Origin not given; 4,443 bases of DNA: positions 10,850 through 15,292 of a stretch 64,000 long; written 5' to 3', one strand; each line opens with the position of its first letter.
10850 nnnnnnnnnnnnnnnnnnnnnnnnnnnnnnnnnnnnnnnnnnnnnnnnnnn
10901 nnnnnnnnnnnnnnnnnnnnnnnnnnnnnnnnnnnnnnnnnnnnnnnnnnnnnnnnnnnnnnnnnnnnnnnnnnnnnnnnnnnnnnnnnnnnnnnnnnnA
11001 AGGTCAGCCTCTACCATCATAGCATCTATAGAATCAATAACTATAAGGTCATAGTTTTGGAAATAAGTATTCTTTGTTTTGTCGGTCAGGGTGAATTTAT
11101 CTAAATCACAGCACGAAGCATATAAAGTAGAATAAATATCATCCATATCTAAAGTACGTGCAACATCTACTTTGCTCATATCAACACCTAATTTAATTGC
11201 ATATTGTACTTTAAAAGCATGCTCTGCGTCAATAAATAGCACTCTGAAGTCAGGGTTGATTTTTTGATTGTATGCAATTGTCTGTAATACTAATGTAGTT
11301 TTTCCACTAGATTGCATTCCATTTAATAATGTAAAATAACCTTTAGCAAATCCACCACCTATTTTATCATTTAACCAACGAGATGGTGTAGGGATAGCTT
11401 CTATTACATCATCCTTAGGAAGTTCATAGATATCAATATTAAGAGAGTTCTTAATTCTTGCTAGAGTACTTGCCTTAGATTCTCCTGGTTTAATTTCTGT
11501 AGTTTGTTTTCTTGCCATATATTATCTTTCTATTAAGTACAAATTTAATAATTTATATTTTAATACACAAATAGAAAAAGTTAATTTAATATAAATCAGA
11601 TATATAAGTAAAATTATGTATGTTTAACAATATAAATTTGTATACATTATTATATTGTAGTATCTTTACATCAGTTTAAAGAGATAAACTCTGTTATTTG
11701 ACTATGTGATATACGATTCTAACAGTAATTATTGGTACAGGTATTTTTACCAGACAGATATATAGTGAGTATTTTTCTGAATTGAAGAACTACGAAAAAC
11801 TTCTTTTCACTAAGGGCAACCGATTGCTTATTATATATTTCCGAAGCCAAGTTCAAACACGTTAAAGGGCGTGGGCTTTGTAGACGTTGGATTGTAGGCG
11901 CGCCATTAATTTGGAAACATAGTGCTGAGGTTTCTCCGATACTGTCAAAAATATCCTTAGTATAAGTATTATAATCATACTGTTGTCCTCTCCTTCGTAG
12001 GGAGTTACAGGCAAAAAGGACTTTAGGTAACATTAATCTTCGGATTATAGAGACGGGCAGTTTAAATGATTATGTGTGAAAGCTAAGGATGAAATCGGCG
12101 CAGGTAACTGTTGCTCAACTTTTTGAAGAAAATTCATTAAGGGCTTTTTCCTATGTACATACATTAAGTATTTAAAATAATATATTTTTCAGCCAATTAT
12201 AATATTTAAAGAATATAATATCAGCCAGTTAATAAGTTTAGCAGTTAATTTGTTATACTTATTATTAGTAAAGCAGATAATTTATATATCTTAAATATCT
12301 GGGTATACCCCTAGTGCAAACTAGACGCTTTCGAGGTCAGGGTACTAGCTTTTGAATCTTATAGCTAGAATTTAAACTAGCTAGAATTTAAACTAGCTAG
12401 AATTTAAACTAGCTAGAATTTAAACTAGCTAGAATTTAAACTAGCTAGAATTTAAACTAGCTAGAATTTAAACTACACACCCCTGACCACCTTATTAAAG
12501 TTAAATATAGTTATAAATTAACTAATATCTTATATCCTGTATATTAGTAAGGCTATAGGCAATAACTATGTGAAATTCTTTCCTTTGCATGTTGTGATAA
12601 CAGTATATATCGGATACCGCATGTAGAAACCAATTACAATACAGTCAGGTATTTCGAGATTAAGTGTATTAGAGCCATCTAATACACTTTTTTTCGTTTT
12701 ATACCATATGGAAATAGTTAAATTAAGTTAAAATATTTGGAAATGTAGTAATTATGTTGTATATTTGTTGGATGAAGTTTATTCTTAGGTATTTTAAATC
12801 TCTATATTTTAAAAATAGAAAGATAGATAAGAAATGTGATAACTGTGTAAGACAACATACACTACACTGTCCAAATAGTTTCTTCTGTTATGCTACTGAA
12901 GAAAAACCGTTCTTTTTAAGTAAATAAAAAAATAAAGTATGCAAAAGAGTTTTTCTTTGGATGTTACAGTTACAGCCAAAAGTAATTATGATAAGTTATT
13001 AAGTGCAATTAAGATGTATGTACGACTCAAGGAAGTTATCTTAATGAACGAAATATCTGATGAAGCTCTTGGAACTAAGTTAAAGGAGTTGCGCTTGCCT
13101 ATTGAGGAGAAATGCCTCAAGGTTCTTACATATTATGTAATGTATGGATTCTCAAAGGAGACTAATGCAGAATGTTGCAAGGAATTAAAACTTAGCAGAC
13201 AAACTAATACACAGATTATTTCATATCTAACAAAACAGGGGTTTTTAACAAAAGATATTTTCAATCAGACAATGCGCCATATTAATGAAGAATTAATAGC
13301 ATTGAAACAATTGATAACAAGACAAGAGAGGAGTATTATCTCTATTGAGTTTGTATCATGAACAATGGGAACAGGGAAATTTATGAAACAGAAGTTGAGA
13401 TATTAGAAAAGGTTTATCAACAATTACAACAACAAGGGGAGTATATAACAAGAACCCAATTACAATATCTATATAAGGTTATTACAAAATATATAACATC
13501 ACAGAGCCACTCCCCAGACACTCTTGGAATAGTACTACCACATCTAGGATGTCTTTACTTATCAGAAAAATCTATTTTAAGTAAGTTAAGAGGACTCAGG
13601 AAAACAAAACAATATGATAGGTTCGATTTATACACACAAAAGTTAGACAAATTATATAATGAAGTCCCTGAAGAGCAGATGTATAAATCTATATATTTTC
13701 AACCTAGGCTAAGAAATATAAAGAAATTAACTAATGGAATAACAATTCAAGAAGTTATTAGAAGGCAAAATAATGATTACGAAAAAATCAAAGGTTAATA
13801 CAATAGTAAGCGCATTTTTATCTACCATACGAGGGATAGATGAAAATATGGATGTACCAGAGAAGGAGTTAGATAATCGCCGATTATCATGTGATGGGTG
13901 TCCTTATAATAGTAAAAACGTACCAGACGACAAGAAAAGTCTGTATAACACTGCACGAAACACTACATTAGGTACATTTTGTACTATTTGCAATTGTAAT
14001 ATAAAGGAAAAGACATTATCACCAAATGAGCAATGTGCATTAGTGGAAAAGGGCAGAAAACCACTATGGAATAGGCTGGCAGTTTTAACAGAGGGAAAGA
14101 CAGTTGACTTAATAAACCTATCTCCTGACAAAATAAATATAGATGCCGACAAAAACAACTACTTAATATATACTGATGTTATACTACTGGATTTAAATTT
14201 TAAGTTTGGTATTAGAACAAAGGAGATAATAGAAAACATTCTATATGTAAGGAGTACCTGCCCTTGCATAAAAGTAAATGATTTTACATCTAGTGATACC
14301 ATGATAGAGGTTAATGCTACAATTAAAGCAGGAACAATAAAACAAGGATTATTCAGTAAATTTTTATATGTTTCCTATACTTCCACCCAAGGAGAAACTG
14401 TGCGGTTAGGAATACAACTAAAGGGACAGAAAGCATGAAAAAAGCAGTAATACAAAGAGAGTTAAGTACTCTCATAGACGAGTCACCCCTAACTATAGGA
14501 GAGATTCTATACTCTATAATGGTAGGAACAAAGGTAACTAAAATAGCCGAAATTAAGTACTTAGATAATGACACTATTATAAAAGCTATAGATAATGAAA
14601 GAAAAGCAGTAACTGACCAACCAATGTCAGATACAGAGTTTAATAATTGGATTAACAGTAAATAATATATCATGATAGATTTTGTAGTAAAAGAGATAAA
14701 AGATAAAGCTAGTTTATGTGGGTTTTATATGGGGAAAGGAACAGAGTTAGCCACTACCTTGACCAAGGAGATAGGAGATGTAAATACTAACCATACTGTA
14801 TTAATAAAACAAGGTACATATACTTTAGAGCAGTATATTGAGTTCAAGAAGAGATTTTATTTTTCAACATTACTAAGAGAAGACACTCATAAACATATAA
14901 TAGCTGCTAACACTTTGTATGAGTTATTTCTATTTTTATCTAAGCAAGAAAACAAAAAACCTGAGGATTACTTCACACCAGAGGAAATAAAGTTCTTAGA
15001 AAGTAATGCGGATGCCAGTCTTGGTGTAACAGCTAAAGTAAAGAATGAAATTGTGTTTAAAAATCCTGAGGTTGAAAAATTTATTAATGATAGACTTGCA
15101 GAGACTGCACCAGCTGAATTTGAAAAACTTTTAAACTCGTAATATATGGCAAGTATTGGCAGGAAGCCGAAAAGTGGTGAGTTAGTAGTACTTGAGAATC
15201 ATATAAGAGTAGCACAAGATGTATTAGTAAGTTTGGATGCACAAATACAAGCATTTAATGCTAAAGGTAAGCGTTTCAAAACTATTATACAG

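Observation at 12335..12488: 7x16-bp iteron-like array bracketed by an inverted pair of the polar motif at the transcription divergence point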

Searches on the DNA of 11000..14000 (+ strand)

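Call 7: search_dna_similar(query=window:11000-14000:+, collection=phages, mode=distant)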
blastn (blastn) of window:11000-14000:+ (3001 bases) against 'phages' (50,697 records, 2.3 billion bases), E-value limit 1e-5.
No match.

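Call 37: search_rna_families(source=window, start=11400, end=13100, threshold=evalue, max_evalue=1)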
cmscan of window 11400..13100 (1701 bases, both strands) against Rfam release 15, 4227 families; matches with E-value up to 1: 5.
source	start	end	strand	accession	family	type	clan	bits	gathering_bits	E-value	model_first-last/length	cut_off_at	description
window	12361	12464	+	RF04251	MIR5070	Gene; miRNA;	CL00139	26.2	100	0.031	1-116/116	no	MIR5070 microRNA precursor family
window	12388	12466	-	RF00927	mir-582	Gene; miRNA;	-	24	84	0.079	1-83/83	no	mir-582 microRNA precursor family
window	12377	12464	-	RF03480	mir-1284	Gene; miRNA;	-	21.4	80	0.8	1-92/92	no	mir-1284 microRNA precursor family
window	12363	12416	+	RF03339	mir-3047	Gene; miRNA;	-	20.2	53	0.81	1-61/61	no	mir-3047 microRNA precursor family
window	12375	12462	-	RF03723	MIR7125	Gene; miRNA;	-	19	100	0.9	1-107/107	no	MIR7125 microRNA precursor family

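Call 75: search_dna_similar(query=window:12330-12500:+, collection=phages, mode=distant, max_evalue=1, max_rows=15)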
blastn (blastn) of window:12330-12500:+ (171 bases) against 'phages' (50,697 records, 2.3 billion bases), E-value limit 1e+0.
Records with a match: 1; places in all: 1; records where one place covers at least 80% of the query: 0.
Best place of each record, by identity: >=99% 1.
By first word of the organism name: Vibrio 1.
By host as written in the record: Enterovibrio norvegicus 1.
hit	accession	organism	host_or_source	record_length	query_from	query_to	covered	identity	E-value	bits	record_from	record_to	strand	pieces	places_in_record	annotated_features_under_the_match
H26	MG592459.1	Vibrio phage 1.084.O._10N.261.49.F5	Enterovibrio norvegicus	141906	148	170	13%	100.0%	4e-2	43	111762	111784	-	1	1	hypothetical protein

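Call 76: search_dna_similar(query=window:12330-12500:+, collection=plasmids, mode=distant, max_evalue=1, max_rows=15)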
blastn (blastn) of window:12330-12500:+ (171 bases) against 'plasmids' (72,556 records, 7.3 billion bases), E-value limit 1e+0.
No match.

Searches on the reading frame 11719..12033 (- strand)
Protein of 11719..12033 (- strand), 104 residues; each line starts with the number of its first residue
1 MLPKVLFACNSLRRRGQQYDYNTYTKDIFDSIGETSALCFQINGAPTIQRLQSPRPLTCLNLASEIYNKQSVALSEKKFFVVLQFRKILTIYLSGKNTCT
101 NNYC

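Call 11: search_protein_families(library=phrogs, proteins=[window:11719-12033:-], max_evalue=0.01)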
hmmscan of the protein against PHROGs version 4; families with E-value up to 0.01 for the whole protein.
window:11719-12033:- (104 aa): 0 families

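Call 47: search_protein_families(library=pfam, proteins=[window:11719-12033:-], max_evalue=1)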
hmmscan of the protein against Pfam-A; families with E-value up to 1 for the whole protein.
window:11719-12033:- (104 aa): 1 family
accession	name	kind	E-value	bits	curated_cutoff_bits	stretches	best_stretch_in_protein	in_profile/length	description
PF07453.19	NUMOD1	-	0.03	15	22.8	1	18-36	5-23/37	NUMOD1 domain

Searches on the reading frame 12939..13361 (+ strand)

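Call 11: search_protein_families(library=phrogs, proteins=[window:12939-13361:+], max_evalue=0.01)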
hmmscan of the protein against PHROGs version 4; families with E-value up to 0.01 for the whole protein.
window:12939-13361:+ (140 aa): 1 family
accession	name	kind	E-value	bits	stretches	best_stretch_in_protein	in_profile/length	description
phrog_34285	-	unknown function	2e-07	31.9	1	53-138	34-116/120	-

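Call 47: search_protein_families(library=pfam, proteins=[window:12939-13361:+], max_evalue=1)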
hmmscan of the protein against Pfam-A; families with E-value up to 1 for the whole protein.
window:12939-13361:+ (140 aa): 2 families
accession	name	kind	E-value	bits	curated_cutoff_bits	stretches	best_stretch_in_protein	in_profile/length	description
PF10256.14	Erf4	-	0.014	15.8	29.3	0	101-128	27-54/116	Golgin subfamily A member 7/ERF4 family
PF12802.13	MarR_2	-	0.21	12.2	27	1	80-105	27-52/61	MarR family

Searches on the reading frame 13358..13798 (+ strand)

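Call 11: search_protein_families(library=phrogs, proteins=[window:13358-13798:+], max_evalue=0.01)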
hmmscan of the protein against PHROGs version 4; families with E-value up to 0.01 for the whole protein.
window:13358-13798:+ (146 aa): 0 families

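Call 47: search_protein_families(library=pfam, proteins=[window:13358-13798:+], max_evalue=1)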
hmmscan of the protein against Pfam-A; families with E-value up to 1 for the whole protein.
window:13358-13798:+ (146 aa): 1 family
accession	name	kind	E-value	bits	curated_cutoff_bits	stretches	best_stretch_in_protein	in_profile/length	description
PF12254.13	DNA_pol_alpha_N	-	0.11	13.1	26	1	74-113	1-39/66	DNA polymerase alpha subunit p180 N terminal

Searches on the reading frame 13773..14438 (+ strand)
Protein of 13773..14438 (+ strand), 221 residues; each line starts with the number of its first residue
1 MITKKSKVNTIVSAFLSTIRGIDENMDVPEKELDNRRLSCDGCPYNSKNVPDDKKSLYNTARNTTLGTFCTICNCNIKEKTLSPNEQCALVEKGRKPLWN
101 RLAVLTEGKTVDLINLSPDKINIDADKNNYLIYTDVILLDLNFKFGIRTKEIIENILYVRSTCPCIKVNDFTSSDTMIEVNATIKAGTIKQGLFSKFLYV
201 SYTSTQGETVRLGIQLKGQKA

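Call 11: search_protein_families(library=phrogs, proteins=[window:13773-14438:+], max_evalue=0.01)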
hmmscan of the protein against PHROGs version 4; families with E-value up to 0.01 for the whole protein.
window:13773-14438:+ (221 aa): 1 family
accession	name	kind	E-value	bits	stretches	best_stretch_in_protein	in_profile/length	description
phrog_37411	-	unknown function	9.2e-05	23.1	1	35-167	24-155/207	-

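Call 47: search_protein_families(library=pfam, proteins=[window:13773-14438:+], max_evalue=1)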
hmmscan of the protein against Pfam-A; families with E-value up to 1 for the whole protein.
window:13773-14438:+ (221 aa): 0 families

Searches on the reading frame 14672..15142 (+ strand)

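Call 11: search_protein_families(library=phrogs, proteins=[window:14672-15142:+], max_evalue=0.01)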
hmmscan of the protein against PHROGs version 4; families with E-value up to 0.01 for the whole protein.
window:14672-15142:+ (156 aa): 0 families

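Call 47: search_protein_families(library=pfam, proteins=[window:14672-15142:+], max_evalue=1)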
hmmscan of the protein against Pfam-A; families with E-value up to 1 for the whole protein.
window:14672-15142:+ (156 aa): 2 families
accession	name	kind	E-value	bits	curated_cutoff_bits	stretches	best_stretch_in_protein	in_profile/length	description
PF22200.2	ExsA_N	-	0.025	15.4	27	1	22-64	8-48/136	ExsA N-terminal regulatory domain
PF06384.16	ICAT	-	0.035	15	25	1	99-127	31-59/78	Beta-catenin-interacting protein ICAT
